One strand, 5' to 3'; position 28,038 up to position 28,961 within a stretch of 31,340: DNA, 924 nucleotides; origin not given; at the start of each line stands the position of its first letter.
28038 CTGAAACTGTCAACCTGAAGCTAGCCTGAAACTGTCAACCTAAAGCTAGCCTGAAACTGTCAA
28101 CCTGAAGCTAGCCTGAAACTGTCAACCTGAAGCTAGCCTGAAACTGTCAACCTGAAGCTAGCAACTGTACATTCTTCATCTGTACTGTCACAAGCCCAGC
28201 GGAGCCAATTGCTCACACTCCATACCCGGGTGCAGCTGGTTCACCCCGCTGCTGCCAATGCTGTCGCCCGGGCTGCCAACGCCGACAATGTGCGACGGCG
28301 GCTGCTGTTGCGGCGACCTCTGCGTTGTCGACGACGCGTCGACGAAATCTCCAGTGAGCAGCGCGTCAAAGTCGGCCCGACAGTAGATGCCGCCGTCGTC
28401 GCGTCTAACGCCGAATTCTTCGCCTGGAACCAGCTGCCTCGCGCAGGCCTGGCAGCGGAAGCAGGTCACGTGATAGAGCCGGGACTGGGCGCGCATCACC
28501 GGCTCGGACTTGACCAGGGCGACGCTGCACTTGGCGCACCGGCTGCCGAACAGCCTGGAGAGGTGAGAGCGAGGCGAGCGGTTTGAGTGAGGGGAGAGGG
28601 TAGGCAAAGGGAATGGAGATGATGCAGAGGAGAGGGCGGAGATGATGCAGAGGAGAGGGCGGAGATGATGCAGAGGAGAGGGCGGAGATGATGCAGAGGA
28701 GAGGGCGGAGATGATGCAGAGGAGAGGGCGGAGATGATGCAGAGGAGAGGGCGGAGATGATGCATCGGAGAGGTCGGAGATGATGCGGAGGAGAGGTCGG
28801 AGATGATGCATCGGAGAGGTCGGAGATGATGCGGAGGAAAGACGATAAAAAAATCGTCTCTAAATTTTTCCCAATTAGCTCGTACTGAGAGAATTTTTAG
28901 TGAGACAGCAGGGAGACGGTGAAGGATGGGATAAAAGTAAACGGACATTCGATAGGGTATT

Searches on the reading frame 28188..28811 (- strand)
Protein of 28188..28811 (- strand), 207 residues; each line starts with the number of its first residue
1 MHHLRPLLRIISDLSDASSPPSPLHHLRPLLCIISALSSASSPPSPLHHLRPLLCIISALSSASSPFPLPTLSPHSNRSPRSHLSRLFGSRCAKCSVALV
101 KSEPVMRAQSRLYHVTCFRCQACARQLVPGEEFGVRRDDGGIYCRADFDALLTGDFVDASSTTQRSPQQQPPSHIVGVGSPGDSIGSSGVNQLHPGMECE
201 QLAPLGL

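Call 32: search_protein_families(library=pfam, proteins=[window:28188-28811:-], max_evalue=0.01)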
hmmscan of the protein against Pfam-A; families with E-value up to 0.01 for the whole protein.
window:28188-28811:- (207 aa): 2 families
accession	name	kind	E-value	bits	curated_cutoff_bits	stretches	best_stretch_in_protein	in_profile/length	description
PF00412.28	LIM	-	8.5e-13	48.8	22.9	1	92-148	1-54/58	LIM domain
PF19153.5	DUF5835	-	0.0052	17.2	27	0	24-37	16-29/53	Family of unknown function (DUF5835)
